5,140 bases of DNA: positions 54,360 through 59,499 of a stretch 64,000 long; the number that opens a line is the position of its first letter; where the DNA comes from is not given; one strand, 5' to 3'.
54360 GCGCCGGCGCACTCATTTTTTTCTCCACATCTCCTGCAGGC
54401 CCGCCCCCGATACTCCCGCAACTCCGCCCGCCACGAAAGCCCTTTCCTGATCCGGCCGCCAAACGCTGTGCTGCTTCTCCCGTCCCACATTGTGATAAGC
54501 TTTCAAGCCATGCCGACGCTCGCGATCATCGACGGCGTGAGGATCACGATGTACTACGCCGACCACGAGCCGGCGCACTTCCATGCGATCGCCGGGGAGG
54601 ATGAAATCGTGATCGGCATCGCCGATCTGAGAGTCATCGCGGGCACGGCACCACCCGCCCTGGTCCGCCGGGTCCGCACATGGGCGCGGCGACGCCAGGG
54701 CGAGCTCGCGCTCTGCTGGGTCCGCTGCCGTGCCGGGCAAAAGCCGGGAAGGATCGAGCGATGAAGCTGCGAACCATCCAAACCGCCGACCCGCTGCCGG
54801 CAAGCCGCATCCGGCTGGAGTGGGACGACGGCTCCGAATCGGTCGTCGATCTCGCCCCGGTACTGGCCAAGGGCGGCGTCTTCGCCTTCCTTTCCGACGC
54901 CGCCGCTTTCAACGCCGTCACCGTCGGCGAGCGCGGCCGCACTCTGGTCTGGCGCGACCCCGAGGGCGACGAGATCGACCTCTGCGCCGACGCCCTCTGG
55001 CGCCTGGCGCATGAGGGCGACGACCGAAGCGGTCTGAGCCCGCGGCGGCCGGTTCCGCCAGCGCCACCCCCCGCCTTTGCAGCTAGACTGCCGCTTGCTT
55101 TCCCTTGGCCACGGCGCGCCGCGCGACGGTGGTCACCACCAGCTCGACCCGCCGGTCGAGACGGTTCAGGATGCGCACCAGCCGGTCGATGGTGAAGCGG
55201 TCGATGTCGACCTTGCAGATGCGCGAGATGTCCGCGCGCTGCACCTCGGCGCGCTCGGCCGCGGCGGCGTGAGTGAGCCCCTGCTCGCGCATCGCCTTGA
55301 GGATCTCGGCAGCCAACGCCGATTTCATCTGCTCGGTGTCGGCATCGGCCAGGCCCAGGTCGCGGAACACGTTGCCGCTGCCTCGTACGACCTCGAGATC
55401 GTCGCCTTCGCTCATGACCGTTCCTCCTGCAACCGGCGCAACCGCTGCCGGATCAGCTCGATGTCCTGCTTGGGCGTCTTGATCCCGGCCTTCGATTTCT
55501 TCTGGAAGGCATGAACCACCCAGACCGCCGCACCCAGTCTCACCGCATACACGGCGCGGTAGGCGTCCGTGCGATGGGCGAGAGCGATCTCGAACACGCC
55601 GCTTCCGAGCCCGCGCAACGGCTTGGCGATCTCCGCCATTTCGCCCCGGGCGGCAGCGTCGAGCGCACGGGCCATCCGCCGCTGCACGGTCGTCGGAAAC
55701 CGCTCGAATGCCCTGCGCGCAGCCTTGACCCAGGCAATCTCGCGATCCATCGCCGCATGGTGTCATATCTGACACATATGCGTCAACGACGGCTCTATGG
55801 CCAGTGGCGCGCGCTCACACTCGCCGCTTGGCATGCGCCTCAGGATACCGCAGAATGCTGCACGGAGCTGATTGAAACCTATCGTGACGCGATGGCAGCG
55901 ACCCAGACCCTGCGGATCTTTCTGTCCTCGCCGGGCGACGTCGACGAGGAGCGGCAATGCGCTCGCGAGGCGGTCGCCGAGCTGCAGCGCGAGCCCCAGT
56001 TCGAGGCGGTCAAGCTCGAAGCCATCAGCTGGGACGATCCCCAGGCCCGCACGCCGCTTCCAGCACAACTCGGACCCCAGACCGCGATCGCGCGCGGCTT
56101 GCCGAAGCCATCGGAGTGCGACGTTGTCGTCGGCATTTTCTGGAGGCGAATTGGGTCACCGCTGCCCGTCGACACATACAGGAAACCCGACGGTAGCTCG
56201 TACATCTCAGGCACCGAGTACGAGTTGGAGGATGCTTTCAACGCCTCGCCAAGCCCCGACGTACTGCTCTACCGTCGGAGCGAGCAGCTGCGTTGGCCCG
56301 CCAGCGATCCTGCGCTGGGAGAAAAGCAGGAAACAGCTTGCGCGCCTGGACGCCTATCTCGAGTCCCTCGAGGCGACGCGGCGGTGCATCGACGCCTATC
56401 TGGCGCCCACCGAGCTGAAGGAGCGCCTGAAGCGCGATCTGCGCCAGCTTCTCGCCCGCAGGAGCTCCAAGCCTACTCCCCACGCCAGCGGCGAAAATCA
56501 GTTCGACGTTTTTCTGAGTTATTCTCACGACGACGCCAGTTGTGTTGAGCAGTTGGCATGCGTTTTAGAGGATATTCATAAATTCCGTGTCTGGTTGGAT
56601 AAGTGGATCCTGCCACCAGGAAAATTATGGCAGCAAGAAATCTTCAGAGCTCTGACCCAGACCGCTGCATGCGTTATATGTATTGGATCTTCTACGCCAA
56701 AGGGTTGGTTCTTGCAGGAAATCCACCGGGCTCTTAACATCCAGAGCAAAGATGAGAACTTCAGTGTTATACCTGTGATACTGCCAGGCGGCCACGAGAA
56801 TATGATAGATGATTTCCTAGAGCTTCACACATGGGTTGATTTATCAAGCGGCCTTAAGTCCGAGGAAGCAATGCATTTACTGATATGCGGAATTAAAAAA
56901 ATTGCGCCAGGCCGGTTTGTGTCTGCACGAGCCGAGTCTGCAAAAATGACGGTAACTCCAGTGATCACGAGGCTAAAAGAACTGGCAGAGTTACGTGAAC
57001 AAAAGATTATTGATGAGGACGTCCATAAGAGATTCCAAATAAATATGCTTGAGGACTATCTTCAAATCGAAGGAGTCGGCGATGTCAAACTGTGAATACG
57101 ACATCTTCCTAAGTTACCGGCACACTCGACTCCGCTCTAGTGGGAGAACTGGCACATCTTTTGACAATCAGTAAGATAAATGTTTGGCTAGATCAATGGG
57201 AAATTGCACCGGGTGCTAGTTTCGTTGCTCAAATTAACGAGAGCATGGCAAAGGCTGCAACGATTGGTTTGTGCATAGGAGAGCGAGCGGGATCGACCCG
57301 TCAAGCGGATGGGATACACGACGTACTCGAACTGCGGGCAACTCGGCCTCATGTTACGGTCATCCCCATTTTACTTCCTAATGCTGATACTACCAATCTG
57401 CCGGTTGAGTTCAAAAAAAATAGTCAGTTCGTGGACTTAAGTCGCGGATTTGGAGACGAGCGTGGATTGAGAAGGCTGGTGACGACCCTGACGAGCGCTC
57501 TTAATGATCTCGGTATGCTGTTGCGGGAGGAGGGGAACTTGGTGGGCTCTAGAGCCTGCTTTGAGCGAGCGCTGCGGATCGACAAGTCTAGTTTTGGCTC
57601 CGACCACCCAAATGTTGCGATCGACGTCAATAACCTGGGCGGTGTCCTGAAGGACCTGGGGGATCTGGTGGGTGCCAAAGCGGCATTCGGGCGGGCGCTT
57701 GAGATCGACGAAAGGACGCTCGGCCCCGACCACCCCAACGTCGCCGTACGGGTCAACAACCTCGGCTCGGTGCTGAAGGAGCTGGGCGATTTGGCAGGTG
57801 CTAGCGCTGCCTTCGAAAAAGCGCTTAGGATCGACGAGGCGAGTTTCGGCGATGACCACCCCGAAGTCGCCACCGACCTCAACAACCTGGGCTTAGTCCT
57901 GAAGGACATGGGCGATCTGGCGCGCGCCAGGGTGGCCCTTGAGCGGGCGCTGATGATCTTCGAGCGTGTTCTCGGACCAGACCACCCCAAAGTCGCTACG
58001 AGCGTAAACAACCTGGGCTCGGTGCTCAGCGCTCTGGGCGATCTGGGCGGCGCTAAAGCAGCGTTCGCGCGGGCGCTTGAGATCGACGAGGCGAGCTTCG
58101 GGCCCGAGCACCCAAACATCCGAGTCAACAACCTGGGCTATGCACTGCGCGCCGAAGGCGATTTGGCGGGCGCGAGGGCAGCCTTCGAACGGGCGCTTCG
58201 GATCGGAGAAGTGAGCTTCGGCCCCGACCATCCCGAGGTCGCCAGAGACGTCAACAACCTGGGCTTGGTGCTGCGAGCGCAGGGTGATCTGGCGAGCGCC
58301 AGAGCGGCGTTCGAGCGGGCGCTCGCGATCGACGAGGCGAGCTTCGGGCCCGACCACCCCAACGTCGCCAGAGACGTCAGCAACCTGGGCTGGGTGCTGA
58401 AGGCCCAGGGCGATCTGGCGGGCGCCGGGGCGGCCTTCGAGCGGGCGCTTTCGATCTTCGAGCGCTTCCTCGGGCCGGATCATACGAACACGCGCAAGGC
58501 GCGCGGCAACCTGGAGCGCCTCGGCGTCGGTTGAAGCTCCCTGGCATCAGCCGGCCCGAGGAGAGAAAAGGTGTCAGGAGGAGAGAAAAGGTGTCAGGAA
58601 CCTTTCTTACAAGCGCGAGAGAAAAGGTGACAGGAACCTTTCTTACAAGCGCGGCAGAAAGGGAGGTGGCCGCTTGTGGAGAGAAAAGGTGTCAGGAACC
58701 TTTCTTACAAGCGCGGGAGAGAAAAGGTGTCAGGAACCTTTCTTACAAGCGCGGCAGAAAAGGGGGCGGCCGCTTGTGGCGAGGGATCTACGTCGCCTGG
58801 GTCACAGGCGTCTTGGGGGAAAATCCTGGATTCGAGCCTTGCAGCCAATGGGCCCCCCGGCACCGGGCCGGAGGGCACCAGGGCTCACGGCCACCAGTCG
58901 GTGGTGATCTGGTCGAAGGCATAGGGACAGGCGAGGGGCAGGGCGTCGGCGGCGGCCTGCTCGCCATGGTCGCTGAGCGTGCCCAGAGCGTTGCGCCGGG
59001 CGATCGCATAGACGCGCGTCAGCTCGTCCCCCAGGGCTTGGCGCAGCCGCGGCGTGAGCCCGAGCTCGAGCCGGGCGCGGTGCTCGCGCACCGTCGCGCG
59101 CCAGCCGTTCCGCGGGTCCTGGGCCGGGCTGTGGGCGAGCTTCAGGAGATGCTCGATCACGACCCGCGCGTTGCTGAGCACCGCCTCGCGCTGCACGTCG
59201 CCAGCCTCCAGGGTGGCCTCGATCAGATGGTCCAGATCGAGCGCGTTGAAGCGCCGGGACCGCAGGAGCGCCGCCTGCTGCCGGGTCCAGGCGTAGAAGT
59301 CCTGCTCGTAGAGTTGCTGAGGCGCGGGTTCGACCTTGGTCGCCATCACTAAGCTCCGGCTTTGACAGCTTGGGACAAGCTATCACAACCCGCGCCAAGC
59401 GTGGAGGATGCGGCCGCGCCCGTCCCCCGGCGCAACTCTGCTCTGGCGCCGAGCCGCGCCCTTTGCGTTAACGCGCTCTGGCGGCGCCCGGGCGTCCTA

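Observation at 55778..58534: Tandem TIR-domain genes (DUF4062-TIR-SHOCT, then TIR-TPR) on an AT-rich cassette: candidate uncharacterised TIR/NADase-type defence module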

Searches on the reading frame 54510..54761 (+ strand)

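Call 65: search_protein_families(library=pfam, max_evalue=0.01, proteins=[window:54510-54761:+])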
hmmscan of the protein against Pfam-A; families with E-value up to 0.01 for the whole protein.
seq(84 aa): 1 family
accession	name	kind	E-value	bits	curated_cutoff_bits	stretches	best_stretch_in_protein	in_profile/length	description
PF13711.11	DUF4160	-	8.1e-14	52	23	1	9-70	1-64/65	Domain of unknown function (DUF4160)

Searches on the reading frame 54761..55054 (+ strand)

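Call 65: search_protein_families(library=pfam, max_evalue=0.01, proteins=[window:54761-55054:+])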
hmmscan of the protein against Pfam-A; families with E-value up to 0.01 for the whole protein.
seq(98 aa): 1 family
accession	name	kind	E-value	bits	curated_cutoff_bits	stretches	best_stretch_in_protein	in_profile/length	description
PF10387.14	DUF2442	-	3.3e-09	37.3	23.9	1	9-84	4-71/72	Protein of unknown function (DUF2442)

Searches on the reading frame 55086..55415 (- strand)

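Call 65: search_protein_families(library=pfam, max_evalue=0.01, proteins=[window:55086-55415:-])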
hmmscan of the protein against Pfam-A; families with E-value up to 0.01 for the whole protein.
seq(110 aa): 3 families
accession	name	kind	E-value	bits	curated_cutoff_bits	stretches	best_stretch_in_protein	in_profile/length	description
PF13744.12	HTH_37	-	6.9e-20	71.1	27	1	16-94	1-79/80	Helix-turn-helix domain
PF13560.12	HTH_31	-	2.6e-05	24.9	27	1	39-87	6-55/64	Helix-turn-helix domain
PF01381.28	HTH_3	-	0.0038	17.7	23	1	39-89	1-51/55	Helix-turn-helix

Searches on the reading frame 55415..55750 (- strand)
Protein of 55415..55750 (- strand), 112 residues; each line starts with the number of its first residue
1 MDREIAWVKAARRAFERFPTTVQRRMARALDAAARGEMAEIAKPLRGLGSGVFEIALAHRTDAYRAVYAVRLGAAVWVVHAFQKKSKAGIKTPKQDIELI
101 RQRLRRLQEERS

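Call 65: search_protein_families(library=pfam, max_evalue=0.01, proteins=[window:55415-55750:-])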
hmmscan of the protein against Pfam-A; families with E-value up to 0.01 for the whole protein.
seq(112 aa): 2 families
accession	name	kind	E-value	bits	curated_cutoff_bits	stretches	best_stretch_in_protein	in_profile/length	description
PF05973.20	Gp49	-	4.5e-20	71.9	23.9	1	15-104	3-89/90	Phage derived protein Gp49-like (DUF891)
PF19139.5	DUF5822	-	0.0025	18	25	1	64-81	10-27/38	Family of unknown function (DUF5822)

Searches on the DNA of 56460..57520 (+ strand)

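Call 76: search_dna_similar(query=window:56460-57520:+, collection=plasmids, mode=distant, max_rows=10)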
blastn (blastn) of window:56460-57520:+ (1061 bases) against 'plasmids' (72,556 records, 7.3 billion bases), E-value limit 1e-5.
No match.

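Call 77: search_dna_similar(query=window:56460-57520:+, collection=phages, mode=distant, max_rows=10)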
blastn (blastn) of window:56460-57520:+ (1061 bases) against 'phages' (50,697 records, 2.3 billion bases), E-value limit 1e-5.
No match.

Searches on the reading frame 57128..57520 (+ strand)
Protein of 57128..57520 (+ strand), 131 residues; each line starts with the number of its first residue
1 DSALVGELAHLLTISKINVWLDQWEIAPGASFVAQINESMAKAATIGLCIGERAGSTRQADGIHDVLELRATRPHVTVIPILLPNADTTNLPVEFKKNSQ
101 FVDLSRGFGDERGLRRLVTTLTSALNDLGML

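Call 70: search_protein_representatives(protein=window:57128-57520:+)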
Query: 131 residues. Proteins with E-value up to 0.001 (for the whole library): 776; up to 1e-10: 19; up to 1e-30: 0. The best 150 are listed.
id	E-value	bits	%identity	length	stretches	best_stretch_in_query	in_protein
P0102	2.4e-14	70.0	34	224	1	5-121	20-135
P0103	5.0e-14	69.0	39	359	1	2-124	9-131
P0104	5.0e-14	69.0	34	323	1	1-126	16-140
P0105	5.0e-14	69.0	39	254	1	1-121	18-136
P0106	1.2e-13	67.8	38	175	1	1-122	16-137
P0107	4.1e-13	66.0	31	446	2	3-121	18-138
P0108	4.5e-13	65.9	29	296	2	1-118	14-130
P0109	7.7e-13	65.2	36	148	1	3-123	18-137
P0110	8.9e-13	65.0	28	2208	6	6-110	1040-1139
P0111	1.6e-12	64.2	35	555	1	5-121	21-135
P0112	1.7e-12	64.0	38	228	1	5-122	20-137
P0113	3.9e-12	62.9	32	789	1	3-122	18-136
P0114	5.0e-12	62.5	36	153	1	4-123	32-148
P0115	9.6e-12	61.6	36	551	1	3-118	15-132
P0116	1.2e-11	61.3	29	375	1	5-126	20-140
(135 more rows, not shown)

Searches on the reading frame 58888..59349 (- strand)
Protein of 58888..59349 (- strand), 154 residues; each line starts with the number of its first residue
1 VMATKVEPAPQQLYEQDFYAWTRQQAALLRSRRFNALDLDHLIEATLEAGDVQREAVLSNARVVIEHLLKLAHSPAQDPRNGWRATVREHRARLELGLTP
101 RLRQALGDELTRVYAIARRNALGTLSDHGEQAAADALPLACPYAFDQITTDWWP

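Call 65: search_protein_families(library=pfam, max_evalue=0.01, proteins=[window:58888-59349:-])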
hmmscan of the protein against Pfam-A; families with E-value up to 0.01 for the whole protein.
seq(154 aa): 1 family
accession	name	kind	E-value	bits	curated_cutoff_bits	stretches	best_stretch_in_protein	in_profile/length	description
PF01724.21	DUF29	-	2.3e-31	109.3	22.5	1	13-153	1-138/138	Domain of unknown function DUF29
